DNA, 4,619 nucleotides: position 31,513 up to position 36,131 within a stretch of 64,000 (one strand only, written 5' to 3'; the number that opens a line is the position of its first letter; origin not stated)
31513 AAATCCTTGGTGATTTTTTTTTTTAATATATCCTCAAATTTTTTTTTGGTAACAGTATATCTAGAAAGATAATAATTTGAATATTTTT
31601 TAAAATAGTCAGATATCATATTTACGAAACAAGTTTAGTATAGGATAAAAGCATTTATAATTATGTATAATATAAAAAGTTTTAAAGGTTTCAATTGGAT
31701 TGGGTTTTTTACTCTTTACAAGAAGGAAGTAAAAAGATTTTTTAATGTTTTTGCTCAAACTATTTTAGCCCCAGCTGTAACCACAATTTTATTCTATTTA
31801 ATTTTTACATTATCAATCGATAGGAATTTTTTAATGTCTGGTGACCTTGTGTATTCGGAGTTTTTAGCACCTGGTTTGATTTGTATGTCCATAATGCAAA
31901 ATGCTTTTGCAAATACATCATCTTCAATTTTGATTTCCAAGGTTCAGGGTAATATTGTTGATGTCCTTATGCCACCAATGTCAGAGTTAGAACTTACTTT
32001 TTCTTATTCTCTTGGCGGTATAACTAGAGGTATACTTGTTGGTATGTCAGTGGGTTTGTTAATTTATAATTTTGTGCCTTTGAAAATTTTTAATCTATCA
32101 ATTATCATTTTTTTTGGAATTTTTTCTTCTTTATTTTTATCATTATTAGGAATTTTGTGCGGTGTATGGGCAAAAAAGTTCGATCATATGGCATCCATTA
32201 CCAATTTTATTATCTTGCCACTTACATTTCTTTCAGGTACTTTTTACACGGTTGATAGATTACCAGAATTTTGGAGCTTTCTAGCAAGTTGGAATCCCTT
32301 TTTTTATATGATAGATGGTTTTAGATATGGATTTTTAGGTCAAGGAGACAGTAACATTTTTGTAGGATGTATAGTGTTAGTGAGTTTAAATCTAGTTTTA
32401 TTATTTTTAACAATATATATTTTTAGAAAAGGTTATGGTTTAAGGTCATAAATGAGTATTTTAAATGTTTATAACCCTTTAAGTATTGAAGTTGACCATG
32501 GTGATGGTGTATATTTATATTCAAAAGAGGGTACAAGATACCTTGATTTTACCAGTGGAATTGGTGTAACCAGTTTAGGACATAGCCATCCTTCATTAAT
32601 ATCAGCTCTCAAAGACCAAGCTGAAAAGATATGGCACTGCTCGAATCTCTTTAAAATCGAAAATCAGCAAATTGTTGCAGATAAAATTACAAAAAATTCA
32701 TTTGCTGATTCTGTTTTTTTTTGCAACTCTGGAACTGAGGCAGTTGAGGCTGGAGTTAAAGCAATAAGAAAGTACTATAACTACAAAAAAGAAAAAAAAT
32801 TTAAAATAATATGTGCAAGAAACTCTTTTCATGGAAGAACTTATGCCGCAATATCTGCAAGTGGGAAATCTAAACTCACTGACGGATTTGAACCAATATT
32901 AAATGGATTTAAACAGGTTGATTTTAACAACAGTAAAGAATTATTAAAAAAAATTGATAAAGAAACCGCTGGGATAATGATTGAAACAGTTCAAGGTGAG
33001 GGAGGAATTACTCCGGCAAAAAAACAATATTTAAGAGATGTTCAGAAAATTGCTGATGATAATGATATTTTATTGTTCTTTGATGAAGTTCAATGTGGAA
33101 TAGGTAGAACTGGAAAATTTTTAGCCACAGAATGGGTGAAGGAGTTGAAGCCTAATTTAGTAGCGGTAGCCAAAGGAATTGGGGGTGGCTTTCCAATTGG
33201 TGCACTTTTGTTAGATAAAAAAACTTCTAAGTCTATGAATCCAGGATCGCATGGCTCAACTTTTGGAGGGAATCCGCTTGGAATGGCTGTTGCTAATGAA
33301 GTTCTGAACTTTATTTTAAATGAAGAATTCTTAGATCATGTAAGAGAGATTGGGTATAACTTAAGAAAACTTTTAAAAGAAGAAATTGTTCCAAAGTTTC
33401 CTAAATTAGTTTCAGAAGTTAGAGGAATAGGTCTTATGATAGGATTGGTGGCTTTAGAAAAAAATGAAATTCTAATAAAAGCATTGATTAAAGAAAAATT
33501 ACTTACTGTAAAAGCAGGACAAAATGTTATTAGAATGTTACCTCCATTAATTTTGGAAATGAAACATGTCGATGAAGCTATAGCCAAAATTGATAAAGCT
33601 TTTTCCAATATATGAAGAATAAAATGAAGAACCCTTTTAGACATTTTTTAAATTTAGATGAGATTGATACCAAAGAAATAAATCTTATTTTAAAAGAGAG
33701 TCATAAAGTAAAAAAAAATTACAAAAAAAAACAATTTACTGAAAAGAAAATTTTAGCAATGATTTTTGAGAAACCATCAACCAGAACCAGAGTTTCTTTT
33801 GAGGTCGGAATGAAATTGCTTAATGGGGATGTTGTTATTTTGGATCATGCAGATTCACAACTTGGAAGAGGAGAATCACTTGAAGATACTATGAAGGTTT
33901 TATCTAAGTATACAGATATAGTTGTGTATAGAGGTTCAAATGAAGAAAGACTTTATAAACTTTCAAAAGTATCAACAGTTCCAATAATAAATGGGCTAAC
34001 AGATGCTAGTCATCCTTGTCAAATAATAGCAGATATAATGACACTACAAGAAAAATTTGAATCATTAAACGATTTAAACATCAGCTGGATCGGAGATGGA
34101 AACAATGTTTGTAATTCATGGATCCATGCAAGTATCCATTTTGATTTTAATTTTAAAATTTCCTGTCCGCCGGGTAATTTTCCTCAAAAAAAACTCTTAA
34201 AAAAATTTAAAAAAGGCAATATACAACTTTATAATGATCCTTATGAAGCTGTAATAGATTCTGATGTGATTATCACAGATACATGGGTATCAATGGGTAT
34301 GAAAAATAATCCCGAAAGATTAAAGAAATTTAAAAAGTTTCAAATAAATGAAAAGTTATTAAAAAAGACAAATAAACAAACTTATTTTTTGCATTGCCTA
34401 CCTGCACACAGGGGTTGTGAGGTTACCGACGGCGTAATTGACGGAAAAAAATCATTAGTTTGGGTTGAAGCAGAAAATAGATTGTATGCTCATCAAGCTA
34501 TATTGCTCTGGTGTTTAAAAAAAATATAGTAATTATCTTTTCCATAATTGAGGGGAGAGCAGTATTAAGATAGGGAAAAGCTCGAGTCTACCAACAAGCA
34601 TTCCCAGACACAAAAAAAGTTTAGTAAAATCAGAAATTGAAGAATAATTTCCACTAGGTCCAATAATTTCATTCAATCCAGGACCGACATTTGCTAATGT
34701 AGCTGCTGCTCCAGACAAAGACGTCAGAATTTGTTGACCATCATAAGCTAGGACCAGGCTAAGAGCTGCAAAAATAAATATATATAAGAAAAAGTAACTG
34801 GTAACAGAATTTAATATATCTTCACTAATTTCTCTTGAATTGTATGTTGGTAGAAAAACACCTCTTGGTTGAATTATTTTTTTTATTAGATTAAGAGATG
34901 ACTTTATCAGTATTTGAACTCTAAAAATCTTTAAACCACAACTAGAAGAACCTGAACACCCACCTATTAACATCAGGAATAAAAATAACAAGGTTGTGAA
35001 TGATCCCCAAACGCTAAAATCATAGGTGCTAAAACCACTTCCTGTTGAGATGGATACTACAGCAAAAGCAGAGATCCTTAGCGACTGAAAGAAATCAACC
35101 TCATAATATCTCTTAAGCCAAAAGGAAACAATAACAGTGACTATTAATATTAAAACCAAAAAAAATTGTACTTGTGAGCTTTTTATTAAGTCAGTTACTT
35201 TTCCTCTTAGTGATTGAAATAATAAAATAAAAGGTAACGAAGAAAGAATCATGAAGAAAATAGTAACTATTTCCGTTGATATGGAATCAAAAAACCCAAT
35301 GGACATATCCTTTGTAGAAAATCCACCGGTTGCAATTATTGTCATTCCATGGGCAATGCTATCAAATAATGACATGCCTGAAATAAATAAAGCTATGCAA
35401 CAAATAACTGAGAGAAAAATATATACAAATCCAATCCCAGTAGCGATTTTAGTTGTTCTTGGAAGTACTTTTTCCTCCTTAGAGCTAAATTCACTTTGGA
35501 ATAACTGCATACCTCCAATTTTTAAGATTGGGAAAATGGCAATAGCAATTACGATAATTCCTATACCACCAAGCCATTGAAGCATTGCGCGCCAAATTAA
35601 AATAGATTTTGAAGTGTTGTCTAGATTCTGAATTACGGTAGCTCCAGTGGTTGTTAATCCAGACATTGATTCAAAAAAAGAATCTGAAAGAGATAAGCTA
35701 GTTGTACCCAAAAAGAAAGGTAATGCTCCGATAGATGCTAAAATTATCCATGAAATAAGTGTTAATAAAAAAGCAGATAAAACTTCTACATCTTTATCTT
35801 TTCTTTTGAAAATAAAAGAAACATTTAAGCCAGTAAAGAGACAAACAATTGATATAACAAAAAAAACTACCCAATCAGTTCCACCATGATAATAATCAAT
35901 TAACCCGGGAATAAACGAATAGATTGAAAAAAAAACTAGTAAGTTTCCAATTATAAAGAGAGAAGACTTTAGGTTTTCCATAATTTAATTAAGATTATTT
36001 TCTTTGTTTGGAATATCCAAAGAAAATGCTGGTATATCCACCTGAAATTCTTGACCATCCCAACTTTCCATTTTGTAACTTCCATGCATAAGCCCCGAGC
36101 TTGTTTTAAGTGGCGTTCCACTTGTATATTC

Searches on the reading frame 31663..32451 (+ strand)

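Call 11: search_protein_families(library=ncbifam, proteins=[window:31663-32451:+], max_evalue=0.00001)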
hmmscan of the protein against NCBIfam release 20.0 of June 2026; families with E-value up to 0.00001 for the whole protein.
window:31663-32451:+ (262 aa): 4 families
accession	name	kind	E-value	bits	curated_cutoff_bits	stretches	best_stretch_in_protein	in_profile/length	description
NF011648.0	PRK15066.1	subfamily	6.8e-64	215.9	225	1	11-262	6-257/257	ABC transporter permease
TIGR01247.1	drrB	subfamily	2.9e-20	72.9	223.05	1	21-251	1-233/236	daunorubicin resistance ABC transporter membrane protein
TIGR03861.1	phenyl_ABC_PedC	subfamily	6.7e-10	39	241.35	1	13-250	2-247/253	alcohol ABC transporter, permease protein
TIGR01291.1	nodJ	subfamily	8e-06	25.6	206.65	0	21-255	13-248/253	ABC-2 type transporter, NodJ family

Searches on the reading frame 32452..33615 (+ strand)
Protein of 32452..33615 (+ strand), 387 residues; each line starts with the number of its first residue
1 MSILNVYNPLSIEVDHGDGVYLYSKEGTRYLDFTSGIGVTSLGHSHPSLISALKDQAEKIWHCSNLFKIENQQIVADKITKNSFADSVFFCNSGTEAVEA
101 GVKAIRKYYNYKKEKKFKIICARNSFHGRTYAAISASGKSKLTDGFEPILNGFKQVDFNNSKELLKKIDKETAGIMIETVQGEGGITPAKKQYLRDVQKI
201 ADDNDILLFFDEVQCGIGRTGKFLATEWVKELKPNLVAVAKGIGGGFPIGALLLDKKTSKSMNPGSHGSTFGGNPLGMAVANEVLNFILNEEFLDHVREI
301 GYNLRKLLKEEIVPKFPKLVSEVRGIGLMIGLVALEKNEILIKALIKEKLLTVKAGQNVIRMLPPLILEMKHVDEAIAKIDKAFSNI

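Call 11: search_protein_families(library=ncbifam, proteins=[window:32452-33615:+], max_evalue=0.00001)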
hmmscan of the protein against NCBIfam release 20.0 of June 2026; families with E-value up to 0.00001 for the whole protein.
window:32452-33615:+ (387 aa): 69 families (the best 25 are shown)
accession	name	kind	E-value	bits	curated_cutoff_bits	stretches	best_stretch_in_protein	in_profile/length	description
NF002325.0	PRK01278.1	subfamily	1.9e-159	530.5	372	1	2-385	5-387/395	acetylornithine transaminase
TIGR00707.1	argD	subfamily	5.1e-134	446.8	410.05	1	3-384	2-380/381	acetylornithine/succinylornithine family transaminase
NF002797.0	PRK02936.1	equivalog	2.8e-125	418.1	496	1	3-385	4-378/385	acetylornithine transaminase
NF003468.0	PRK05093.1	subfamily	2.4e-112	375.6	522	1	3-386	16-401/405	acetylornithine/succinyldiaminopimelate transaminase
TIGR03246.1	arg_catab_astC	subfamily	5.9e-106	354.8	609.95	1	3-386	10-395/397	acetylornithine/succinylornithine family transaminase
NF002874.0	PRK03244.1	equivalog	1.1e-103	347.2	457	1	2-384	17-392/399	acetylornithine transaminase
NF003273.0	PRK04260.1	equivalog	6e-100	334.4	616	1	4-382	5-373/376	acetylornithine transaminase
NF009047.0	PRK12381.1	subfamily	2.6e-98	329.5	630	1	3-385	14-398/406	bifunctional succinylornithine transaminase/acetylornithine transaminase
NF003397.0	PRK04612.1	equivalog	1.2e-93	314.2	735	1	3-384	15-401/408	acetylornithine transaminase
NF002985.0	PRK03715.1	equivalog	5.5e-88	295.3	568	1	3-384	11-391/395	acetylornithine transaminase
TIGR01885.1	Orn_aminotrans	equivalog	8.6e-88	294.8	378.4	1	6-383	15-400/402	ornithine--oxo-acid transaminase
NF045491.1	LysJ_Sulfobales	equivalog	8.9e-88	294.8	700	1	1-385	1-378/386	[LysW]-aminoadipate semialdehyde/glutamate semialdehyde transaminase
NF004426.0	PRK05769.1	equivalog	1.4e-87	294.3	552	2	170-385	220-438/441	acetyl ornithine aminotransferase family protein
NF003145.0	PRK04073.1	equivalog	4.1e-87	292.3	656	1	5-384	17-395/396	ornithine--oxo-acid transaminase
NF005993.0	PRK08117.1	subfamily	4.7e-85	285.8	574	2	169-386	205-429/433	aspartate aminotransferase family protein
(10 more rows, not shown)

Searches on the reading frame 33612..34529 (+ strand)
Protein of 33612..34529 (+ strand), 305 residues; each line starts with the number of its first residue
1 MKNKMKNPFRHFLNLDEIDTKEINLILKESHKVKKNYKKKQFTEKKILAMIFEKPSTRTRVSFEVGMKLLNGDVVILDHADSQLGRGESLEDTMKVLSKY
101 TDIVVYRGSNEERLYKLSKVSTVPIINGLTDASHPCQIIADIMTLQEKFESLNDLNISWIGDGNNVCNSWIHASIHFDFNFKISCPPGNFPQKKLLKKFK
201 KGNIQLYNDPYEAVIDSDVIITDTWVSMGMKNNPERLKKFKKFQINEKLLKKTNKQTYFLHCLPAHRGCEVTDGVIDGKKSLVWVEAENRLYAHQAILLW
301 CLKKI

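Call 11: search_protein_families(library=ncbifam, proteins=[window:33612-34529:+], max_evalue=0.00001)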
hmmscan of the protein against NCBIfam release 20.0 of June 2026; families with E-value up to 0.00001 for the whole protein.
window:33612-34529:+ (305 aa): 17 families
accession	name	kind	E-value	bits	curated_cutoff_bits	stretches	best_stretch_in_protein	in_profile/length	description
NF001986.0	PRK00779.1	subfamily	1e-117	392.7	306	1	8-304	4-306/307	ornithine carbamoyltransferase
TIGR00658.1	orni_carb_tr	equivalog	3.8e-107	358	280.85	1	10-302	1-303/304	ornithine carbamoyltransferase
NF011380.0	PRK14805.1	equivalog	7.4e-79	264.9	421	1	10-302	2-300/302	ornithine carbamoyltransferase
TIGR04384.1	putr_carbamoyl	exception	1.5e-73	247.8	500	1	11-303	1-308/330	putrescine carbamoyltransferase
NF003286.0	PRK04284.1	subfamily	1.1e-66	225.2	515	1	10-299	7-327/332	ornithine carbamoyltransferase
NF009213.0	PRK12562.1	subfamily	1.7e-48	165.7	559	1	10-266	7-278/334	ornithine carbamoyltransferase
NF002470.0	PRK01713.1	equivalog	1e-47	163.2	545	1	4-272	4-284/334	ornithine carbamoyltransferase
NF002032.1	PRK00856.1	equivalog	2.2e-47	161.7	263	1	10-299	1-294/297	aspartate carbamoyltransferase catalytic subunit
TIGR00670.1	asp_carb_tr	equivalog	2.5e-47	161.4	236.95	1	10-299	1-300/304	aspartate carbamoyltransferase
NF011379.0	PRK14804.1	equivalog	7.3e-46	156.7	373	1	10-302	7-309/311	ornithine carbamoyltransferase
NF003384.0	PRK04523.1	equivalog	8.6e-41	140.1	288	1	9-302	3-333/336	N-acetylornithine carbamoyltransferase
NF006046.0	PRK08192.1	equivalog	1.4e-27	96.8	512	1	10-266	7-278/339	aspartate carbamoyltransferase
NF008853.0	PRK11891.1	equivalog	1.4e-20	73.3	560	1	36-272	118-365/430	aspartate carbamoyltransferase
NF010387.0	PRK13814.1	equivalog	1.4e-17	63.6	660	1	12-298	8-299/310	aspartate carbamoyltransferase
NF005538.0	PRK07200.1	equivalog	3.4e-14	52.7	453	1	34-156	49-187/396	knotted carbamoyltransferase YgeW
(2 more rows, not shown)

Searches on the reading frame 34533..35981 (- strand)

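Call 11: search_protein_families(library=ncbifam, proteins=[window:34533-35981:-], max_evalue=0.00001)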
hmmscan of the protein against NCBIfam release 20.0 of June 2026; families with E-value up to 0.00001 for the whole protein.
window:34533-35981:- (482 aa): 2 families
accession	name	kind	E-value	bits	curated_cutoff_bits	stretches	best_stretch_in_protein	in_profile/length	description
NF008020.0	PRK10750.1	equivalog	2.6e-96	323.6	866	1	8-481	7-482/483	Trk system potassium transporter TrkH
TIGR00933.1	2a38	subfamily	4.7e-92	309.1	331.15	1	84-465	1-391/391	TrkH family potassium uptake protein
